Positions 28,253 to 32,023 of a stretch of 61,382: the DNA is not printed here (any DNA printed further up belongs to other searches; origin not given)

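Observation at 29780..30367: Histidine-phosphatase (PGAM-type) domain nested in the catalytic core of IleRS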

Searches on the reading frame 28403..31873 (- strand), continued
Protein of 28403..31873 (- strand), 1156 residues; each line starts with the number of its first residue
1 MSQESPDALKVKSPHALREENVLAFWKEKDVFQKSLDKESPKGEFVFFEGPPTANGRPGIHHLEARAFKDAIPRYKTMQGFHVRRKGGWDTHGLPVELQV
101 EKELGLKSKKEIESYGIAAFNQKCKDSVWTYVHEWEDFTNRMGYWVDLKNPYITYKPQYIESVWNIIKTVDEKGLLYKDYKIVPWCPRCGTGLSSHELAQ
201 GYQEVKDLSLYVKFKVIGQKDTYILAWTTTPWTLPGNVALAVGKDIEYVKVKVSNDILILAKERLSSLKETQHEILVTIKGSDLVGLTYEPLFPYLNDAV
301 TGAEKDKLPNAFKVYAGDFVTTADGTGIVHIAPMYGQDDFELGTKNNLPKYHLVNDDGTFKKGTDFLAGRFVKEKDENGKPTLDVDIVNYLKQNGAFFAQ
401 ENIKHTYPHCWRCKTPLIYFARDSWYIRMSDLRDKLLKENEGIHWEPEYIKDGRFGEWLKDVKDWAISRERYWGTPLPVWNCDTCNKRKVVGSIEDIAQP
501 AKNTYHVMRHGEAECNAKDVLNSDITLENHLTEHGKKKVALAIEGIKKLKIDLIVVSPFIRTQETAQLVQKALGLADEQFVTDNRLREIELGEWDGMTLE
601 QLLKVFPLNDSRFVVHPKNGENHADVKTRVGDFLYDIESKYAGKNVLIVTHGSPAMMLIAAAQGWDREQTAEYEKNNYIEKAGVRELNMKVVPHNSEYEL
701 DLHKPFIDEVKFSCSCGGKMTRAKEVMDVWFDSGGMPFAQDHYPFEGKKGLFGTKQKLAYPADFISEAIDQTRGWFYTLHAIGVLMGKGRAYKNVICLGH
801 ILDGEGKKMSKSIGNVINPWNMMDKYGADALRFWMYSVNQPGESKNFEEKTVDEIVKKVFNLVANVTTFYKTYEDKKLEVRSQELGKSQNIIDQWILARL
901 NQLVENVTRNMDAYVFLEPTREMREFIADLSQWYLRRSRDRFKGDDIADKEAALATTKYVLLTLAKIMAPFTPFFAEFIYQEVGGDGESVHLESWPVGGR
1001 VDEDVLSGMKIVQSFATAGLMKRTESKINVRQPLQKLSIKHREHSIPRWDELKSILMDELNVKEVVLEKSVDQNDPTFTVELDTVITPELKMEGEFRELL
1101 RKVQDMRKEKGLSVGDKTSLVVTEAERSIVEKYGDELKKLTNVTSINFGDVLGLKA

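Call 8: find_homologous_proteins(query=window:28403-31873:-, max_evalue=1e-50)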
Query window:28403-31873:- (1156 aa): 8000 proteins with E <= 1e-50 among 8000 candidates; the best 120 are listed.
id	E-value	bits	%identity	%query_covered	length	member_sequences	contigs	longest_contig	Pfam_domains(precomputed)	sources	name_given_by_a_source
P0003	0.0e+0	2700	100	100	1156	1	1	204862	PF09334.18,PF08264.20,PF00133.29,PF19302.5,PF00300.28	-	-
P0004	0.0e+0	2384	86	99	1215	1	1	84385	PF09334.18,PF08264.20,PF00133.29,PF19302.5,PF00300.28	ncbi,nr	ncbi:MAG: class I tRNA ligase family protein [Candidatus Pacebacteria bacterium]|nr:class I tRNA lig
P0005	0.0e+0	2346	86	99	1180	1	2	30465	PF09334.18,PF08264.20,PF00133.29,PF19302.5,PF00300.28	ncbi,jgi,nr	ncbi:MAG TPA: class I tRNA ligase family protein [Candidatus Paceibacterota bacterium]|jgi:isoleucyl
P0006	0.0e+0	2068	76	100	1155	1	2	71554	PF09334.18,PF08264.20,PF01921.25,PF00133.29,PF19302.5,PF00300.28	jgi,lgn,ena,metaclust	metaclust:\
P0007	0.0e+0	2050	76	99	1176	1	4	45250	PF09334.18,PF08264.20,PF00133.29,PF19302.5,PF00300.28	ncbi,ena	-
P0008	0.0e+0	1985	73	99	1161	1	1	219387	PF09334.18,PF08264.20,PF00133.29,PF19302.5,PF00300.28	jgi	jgi:isoleucyl-tRNA synthetase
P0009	0.0e+0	1980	73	99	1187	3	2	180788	PF09334.18,PF08264.20,PF00133.29,PF19302.5,PF00300.28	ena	-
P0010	0.0e+0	1916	69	100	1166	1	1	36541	PF09334.18,PF08264.20,PF00133.29,PF19302.5,PF00300.28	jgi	jgi:isoleucyl-tRNA synthetase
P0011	0.0e+0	1909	70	99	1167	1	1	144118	PF09334.18,PF08264.20,PF00133.29,PF19302.5,PF00300.28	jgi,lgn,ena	-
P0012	0.0e+0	1832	67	100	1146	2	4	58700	PF09334.18,PF08264.20,PF00133.29,PF19302.5,PF00300.28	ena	-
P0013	0.0e+0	1820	66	99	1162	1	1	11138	PF09334.18,PF08264.20,PF01921.25,PF00133.29,PF19302.5,PF00300.28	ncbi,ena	-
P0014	0.0e+0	1815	68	100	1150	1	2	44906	PF09334.18,PF08264.20,PF01921.25,PF00133.29,PF19302.5,PF00300.28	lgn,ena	-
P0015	0.0e+0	1778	66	100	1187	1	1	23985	PF09334.18,PF08264.20,PF00133.29,PF19302.5,PF00300.28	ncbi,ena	ncbi:MAG: class I tRNA ligase family protein [Candidatus Taylorbacteria bacterium]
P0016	0.0e+0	1771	66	100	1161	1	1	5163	PF09334.18,PF08264.20,PF00133.29,PF19302.5,PF00300.28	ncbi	-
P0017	0.0e+0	1770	66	99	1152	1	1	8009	PF09334.18,PF08264.20,PF00133.29,PF19302.5,PF00300.28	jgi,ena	-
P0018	0.0e+0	1768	65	100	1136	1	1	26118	PF09334.18,PF08264.20,PF00133.29,PF19302.5,PF00300.28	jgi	jgi:isoleucyl-tRNA synthetase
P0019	0.0e+0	1767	65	99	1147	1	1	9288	PF09334.18,PF08264.20,PF00133.29,PF19302.5,PF00300.28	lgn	-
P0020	0.0e+0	1766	66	99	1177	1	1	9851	PF09334.18,PF01406.26,PF08264.20,PF00133.29,PF19302.5,PF00300.28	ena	-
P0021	0.0e+0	1752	66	99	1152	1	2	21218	PF09334.18,PF08264.20,PF00133.29,PF19302.5,PF00300.28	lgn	-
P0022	0.0e+0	1751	66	99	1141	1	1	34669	PF09334.18,PF08264.20,PF00133.29,PF19302.5,PF00300.28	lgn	-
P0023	0.0e+0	1742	65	99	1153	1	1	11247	PF09334.18,PF08264.20,PF00133.29,PF19302.5,PF00300.28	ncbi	-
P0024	0.0e+0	1738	65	100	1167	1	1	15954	PF09334.18,PF08264.20,PF01921.25,PF00133.29,PF19302.5,PF00300.28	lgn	-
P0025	0.0e+0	1737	65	99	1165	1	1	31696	PF09334.18,PF08264.20,PF00133.29,PF19302.5,PF00300.28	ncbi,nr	ncbi:MAG: isoleucyl-tRNA synthetase, isoleucyl-tRNA synthetase [Candidatus Parcubacteria bacterium]|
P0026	0.0e+0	1723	64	99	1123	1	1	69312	PF09334.18,PF08264.20,PF00133.29,PF19302.5,PF00300.28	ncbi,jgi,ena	ncbi:MAG: class I tRNA ligase family protein [Candidatus Paceibacterota bacterium]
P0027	0.0e+0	1718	64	99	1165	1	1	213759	PF09334.18,PF08264.20,PF00133.29,PF19302.5,PF00300.28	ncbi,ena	-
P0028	0.0e+0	1715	64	100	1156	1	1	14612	PF09334.18,PF08264.20,PF00133.29,PF19302.5,PF00300.28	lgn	-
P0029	0.0e+0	1713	65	99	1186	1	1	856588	PF09334.18,PF08264.20,PF00133.29,PF19302.5,PF00300.28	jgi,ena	-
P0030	0.0e+0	1705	64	99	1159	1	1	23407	PF09334.18,PF08264.20,PF00133.29,PF19302.5,PF00300.28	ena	-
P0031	0.0e+0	1702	64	99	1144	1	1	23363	PF09334.18,PF08264.20,PF00133.29,PF19302.5,PF00300.28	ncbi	-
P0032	0.0e+0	1702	64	100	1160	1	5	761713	PF09334.18,PF08264.20,PF00133.29,PF19302.5,PF00300.28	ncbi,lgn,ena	ncbi:MAG: class I tRNA ligase family protein [Patescibacteria group bacterium]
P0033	0.0e+0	1700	64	100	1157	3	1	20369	PF09334.18,PF08264.20,PF00133.29,PF19302.5,PF00300.28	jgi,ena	-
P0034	0.0e+0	1698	63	99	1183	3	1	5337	PF09334.18,PF08264.20,PF00133.29,PF19302.5,PF00300.28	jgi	jgi:isoleucyl-tRNA synthetase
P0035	0.0e+0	1696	65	97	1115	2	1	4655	PF09334.18,PF01406.26,PF08264.20,PF00133.29,PF19302.5,PF00300.28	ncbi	ncbi:MAG TPA: class I tRNA ligase family protein, partial [Candidatus Paceibacterota bacterium]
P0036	0.0e+0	1695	63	100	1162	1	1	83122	PF09334.18,PF08264.20,PF00133.29,PF19302.5,PF00300.28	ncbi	-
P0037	0.0e+0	1694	63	99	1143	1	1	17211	PF09334.18,PF08264.20,PF00133.29,PF19302.5,PF00300.28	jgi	jgi:isoleucyl-tRNA synthetase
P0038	0.0e+0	1688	64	99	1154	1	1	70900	PF09334.18,PF08264.20,PF00133.29,PF19302.5,PF00300.28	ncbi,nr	ncbi:MAG: class I tRNA ligase family protein [Candidatus Taylorbacteria bacterium]|nr:class I tRNA l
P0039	0.0e+0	1686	62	99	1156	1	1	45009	PF09334.18,PF08264.20,PF00133.29,PF19302.5,PF00300.28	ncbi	-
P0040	0.0e+0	1686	63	100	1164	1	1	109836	PF09334.18,PF08264.20,PF00133.29,PF19302.5,PF00300.28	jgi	jgi:isoleucyl-tRNA synthetase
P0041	0.0e+0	1684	62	100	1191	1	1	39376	PF09334.18,PF08264.20,PF00133.29,PF19302.5,PF00300.28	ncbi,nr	ncbi:MAG: class I tRNA ligase family protein [Patescibacteria group bacterium]|nr:class I tRNA ligas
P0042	0.0e+0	1684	64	99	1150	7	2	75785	PF09334.18,PF08264.20,PF00133.29,PF19302.5,PF00300.28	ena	-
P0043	0.0e+0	1683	63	99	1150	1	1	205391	PF09334.18,PF08264.20,PF00133.29,PF19302.5,PF00300.28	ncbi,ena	-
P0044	0.0e+0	1680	62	99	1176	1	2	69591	PF09334.18,PF08264.20,PF00133.29,PF19302.5,PF00300.28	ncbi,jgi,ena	-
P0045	0.0e+0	1678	64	99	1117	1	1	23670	PF09334.18,PF08264.20,PF13603.13,PF00133.29,PF19302.5,PF00300.28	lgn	-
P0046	0.0e+0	1676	63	99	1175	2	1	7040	PF09334.18,PF08264.20,PF00133.29,PF19302.5,PF00300.28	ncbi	-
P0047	0.0e+0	1676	62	100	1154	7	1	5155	PF09334.18,PF08264.20,PF00133.29,PF19302.5,PF00300.28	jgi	jgi:isoleucyl-tRNA synthetase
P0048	0.0e+0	1675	63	100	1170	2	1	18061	PF09334.18,PF08264.20,PF00133.29,PF19302.5,PF00300.28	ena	-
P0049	0.0e+0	1675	63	99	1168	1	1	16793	PF09334.18,PF08264.20,PF00133.29,PF19302.5,PF00300.28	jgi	jgi:isoleucyl-tRNA synthetase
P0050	0.0e+0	1674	63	100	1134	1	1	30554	PF09334.18,PF08264.20,PF00133.29,PF19302.5,PF00300.28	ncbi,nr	ncbi:MAG: class I tRNA ligase family protein [Patescibacteria group bacterium]|nr:class I tRNA ligas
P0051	0.0e+0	1671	62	99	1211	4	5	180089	PF09334.18,PF08264.20,PF00133.29,PF19302.5,PF00300.28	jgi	-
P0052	0.0e+0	1671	62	99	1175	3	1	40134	PF09334.18,PF08264.20,PF00133.29,PF19302.5,PF00300.28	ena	-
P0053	0.0e+0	1670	63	100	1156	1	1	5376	PF09334.18,PF08264.20,PF00133.29,PF19302.5,PF00300.28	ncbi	-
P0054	0.0e+0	1666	62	100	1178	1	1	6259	PF09334.18,PF08264.20,PF00133.29,PF19302.5,PF00300.28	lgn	-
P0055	0.0e+0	1662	62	99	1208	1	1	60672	PF09334.18,PF08264.20,PF00133.29,PF19302.5,PF00300.28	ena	-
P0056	0.0e+0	1662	62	99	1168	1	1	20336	PF09334.18,PF08264.20,PF00133.29,PF19302.5,PF00300.28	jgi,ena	-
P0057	0.0e+0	1661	62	100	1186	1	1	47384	PF09334.18,PF08264.20,PF00133.29,PF19302.5,PF00300.28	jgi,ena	-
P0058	0.0e+0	1659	63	100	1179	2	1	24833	PF09334.18,PF01406.26,PF08264.20,PF00133.29,PF19302.5,PF00300.28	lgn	-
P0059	0.0e+0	1658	62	100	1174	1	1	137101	PF09334.18,PF01406.26,PF08264.20,PF00133.29,PF19302.5,PF00300.28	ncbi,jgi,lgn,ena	ncbi:MAG: class I tRNA ligase family protein [Candidatus Taylorbacteria bacterium]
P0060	0.0e+0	1656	62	100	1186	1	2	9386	PF09334.18,PF08264.20,PF00133.29,PF19302.5,PF00300.28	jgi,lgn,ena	jgi:isoleucyl-tRNA synthetase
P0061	0.0e+0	1653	63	99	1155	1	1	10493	PF09334.18,PF08264.20,PF00133.29,PF19302.5,PF00300.28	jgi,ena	-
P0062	0.0e+0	1653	61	99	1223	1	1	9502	PF09334.18,PF08264.20,PF00133.29,PF19302.5,PF00300.28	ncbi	-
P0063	0.0e+0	1651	58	99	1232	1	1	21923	PF09334.18,PF08264.20,PF00133.29,PF19302.5,PF00300.28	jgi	-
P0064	0.0e+0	1651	62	100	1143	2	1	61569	PF09334.18,PF08264.20,PF00133.29,PF19302.5,PF00300.28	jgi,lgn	-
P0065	0.0e+0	1649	61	100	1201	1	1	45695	PF09334.18,PF08264.20,PF00133.29,PF19302.5,PF00300.28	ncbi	-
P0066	0.0e+0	1649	63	100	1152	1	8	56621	PF09334.18,PF08264.20,PF00133.29,PF19302.5,PF00300.28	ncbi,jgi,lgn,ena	-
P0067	0.0e+0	1649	62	99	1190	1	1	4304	PF09334.18,PF08264.20,PF00133.29,PF19302.5,PF00300.28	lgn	-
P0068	0.0e+0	1647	62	100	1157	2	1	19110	PF09334.18,PF08264.20,PF00133.29,PF19302.5,PF00300.28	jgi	-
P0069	0.0e+0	1646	63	99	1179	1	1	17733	PF09334.18,PF08264.20,PF00133.29,PF19302.5,PF00300.28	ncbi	-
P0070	0.0e+0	1645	63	99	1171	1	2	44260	PF09334.18,PF08264.20,PF00133.29,PF19302.5,PF00300.28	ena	-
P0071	0.0e+0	1643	61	99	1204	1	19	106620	PF09334.18,PF08264.20,PF00133.29,PF19302.5,PF00300.28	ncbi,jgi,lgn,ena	-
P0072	0.0e+0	1643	61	100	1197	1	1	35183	PF09334.18,PF08264.20,PF00133.29,PF19302.5,PF00300.28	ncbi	-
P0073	0.0e+0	1641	62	99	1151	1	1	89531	PF09334.18,PF08264.20,PF00133.29,PF19302.5,PF00300.28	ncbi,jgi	ncbi:MAG: class I tRNA ligase family protein [Candidatus Paceibacterota bacterium]|jgi:isoleucyl-tRN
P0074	0.0e+0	1639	62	99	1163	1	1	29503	PF09334.18,PF08264.20,PF00133.29,PF19302.5,PF00300.28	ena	-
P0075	0.0e+0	1639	63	99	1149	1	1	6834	PF09334.18,PF08264.20,PF00133.29,PF19302.5,PF00300.28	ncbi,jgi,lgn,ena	ncbi:MAG: class I tRNA ligase family protein [Candidatus Paceibacterota bacterium]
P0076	0.0e+0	1638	63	99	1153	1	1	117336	PF09334.18,PF08264.20,PF00133.29,PF19302.5,PF00300.28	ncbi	-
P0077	0.0e+0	1637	62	99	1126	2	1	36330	PF09334.18,PF08264.20,PF00133.29,PF19302.5,PF00300.28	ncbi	-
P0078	0.0e+0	1637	62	99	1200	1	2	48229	PF09334.18,PF08264.20,PF00133.29,PF19302.5,PF00300.28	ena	-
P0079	0.0e+0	1636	62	99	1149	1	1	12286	PF09334.18,PF08264.20,PF00133.29,PF19302.5,PF00300.28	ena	-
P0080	0.0e+0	1633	62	99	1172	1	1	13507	PF09334.18,PF08264.20,PF00133.29,PF19302.5,PF00300.28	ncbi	-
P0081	0.0e+0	1633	62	100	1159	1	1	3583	PF09334.18,PF08264.20,PF00133.29,PF19302.5,PF00300.28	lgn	-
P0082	0.0e+0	1630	61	100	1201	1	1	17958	PF09334.18,PF08264.20,PF00133.29,PF19302.5,PF00300.28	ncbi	-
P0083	0.0e+0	1630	62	100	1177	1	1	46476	PF09334.18,PF08264.20,PF00133.29,PF19302.5,PF00300.28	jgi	jgi:isoleucyl-tRNA synthetase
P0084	0.0e+0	1628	61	99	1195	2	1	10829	PF09334.18,PF08264.20,PF00133.29,PF19302.5,PF00300.28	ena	-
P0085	0.0e+0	1626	61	99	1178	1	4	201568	PF09334.18,PF08264.20,PF00133.29,PF19302.5,PF00300.28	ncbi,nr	ncbi:class I tRNA ligase family protein [Patescibacteria group bacterium]|nr:class I tRNA ligase fam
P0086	0.0e+0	1625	62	99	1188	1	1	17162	PF09334.18,PF08264.20,PF00133.29,PF19302.5,PF00300.28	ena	-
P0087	0.0e+0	1625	61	99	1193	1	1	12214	PF09334.18,PF08264.20,PF00133.29,PF19302.5,PF00300.28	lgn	-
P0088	0.0e+0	1624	61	99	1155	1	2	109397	PF09334.18,PF08264.20,PF00133.29,PF19302.5,PF00300.28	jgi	jgi:isoleucyl-tRNA synthetase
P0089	0.0e+0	1624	62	99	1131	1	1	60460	PF09334.18,PF08264.20,PF00133.29,PF19302.5,PF00300.28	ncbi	-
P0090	0.0e+0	1624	61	100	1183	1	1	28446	PF09334.18,PF08264.20,PF00133.29,PF19302.5,PF00300.28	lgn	-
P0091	0.0e+0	1623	63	96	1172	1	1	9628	PF09334.18,PF08264.20,PF00133.29,PF19302.5,PF00300.28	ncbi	-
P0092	0.0e+0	1623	61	99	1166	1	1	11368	PF09334.18,PF08264.20,PF00133.29,PF19302.5,PF00300.28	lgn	-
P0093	0.0e+0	1622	60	100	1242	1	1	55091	PF09334.18,PF08264.20,PF00133.29,PF19302.5,PF00300.28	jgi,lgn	-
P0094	0.0e+0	1618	61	99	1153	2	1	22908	PF09334.18,PF08264.20,PF00133.29,PF19302.5,PF00300.28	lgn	-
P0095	0.0e+0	1613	62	99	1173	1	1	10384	PF09334.18,PF08264.20,PF00133.29,PF19302.5,PF00300.28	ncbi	-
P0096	0.0e+0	1613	62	99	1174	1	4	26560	PF09334.18,PF08264.20,PF00133.29,PF19302.5,PF00300.28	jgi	jgi:isoleucyl-tRNA synthetase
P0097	0.0e+0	1611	61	98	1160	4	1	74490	PF09334.18,PF08264.20,PF00133.29,PF19302.5,PF00300.28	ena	-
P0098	0.0e+0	1605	61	99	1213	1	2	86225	PF09334.18,PF08264.20,PF00133.29,PF19302.5,PF00300.28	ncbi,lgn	-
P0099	0.0e+0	1601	62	97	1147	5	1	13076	PF09334.18,PF08264.20,PF00133.29,PF19302.5,PF00300.28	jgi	jgi:isoleucyl-tRNA synthetase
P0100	0.0e+0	1599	61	99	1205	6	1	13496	PF09334.18,PF08264.20,PF00133.29,PF19302.5,PF00300.28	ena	-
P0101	0.0e+0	1599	60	99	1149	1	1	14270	PF09334.18,PF08264.20,PF00133.29,PF19302.5,PF00300.28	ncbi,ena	-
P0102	0.0e+0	1598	59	99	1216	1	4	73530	PF09334.18,PF08264.20,PF00133.29,PF19302.5,PF00300.28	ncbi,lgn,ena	-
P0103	0.0e+0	1591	64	93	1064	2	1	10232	PF09334.18,PF08264.20,PF00133.29,PF19302.5,PF00300.28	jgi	jgi:isoleucyl-tRNA synthetase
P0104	0.0e+0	1589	59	99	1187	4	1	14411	PF09334.18,PF08264.20,PF00133.29,PF19302.5,PF00300.28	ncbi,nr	ncbi:MAG: class I tRNA ligase family protein [Patescibacteria group bacterium]|nr:class I tRNA ligas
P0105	0.0e+0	1589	60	99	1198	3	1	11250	PF09334.18,PF08264.20,PF00133.29,PF19302.5,PF00300.28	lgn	-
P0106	0.0e+0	1589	61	99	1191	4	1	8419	PF09334.18,PF08264.20,PF00133.29,PF19302.5,PF00300.28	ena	-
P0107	0.0e+0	1588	60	100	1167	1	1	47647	PF09334.18,PF08264.20,PF00133.29,PF19302.5,PF00300.28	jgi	jgi:isoleucyl-tRNA synthetase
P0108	0.0e+0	1572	59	100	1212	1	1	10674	PF09334.18,PF08264.20,PF00133.29,PF19302.5,PF00300.28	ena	-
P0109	0.0e+0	1572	59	98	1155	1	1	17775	PF09334.18,PF08264.20,PF00133.29,PF19302.5,PF00300.28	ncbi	-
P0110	0.0e+0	1571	59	99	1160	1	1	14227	PF09334.18,PF08264.20,PF00133.29,PF19302.5,PF00300.28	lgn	-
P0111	0.0e+0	1566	59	99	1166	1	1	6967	PF09334.18,PF08264.20,PF00133.29,PF19302.5,PF00300.28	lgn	-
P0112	0.0e+0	1565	58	100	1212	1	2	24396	PF09334.18,PF08264.20,PF00133.29,PF19302.5,PF00300.28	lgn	-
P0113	0.0e+0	1560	60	96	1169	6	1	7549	PF09334.18,PF08264.20,PF00133.29,PF19302.5,PF00300.28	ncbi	-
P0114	0.0e+0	1560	60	99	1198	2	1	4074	PF09334.18,PF08264.20,PF00133.29,PF19302.5,PF00300.28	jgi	-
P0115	0.0e+0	1560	59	99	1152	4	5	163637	PF09334.18,PF08264.20,PF00133.29,PF19302.5,PF00300.28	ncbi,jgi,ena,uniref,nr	ncbi:MAG: hypothetical protein A2664_04615 [Candidatus Taylorbacteria bacterium RIFCSPHIGHO2_01_FULL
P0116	0.0e+0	1560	60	99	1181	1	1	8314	PF09334.18,PF08264.20,PF00133.29,PF19302.5,PF00300.28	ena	-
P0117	0.0e+0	1560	58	99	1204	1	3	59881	PF09334.18,PF08264.20,PF00133.29,PF19302.5,PF00300.28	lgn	-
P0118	0.0e+0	1559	60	99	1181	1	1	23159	PF09334.18,PF08264.20,PF00133.29,PF19302.5,PF00300.28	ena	-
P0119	0.0e+0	1556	60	97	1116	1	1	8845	PF09334.18,PF08264.20,PF00133.29,PF19302.5,PF00300.28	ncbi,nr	ncbi:MAG: class I tRNA ligase family protein [Patescibacteria group bacterium]|nr:class I tRNA ligas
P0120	0.0e+0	1552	60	99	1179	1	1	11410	PF09334.18,PF08264.20,PF00133.29,PF19302.5,PF00300.28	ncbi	-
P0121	0.0e+0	1550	57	98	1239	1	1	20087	PF09334.18,PF08264.20,PF00133.29,PF19302.5,PF00300.28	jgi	jgi:isoleucyl-tRNA synthetase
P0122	0.0e+0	1548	59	100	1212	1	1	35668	PF09334.18,PF08264.20,PF00133.29,PF19302.5,PF00300.28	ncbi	-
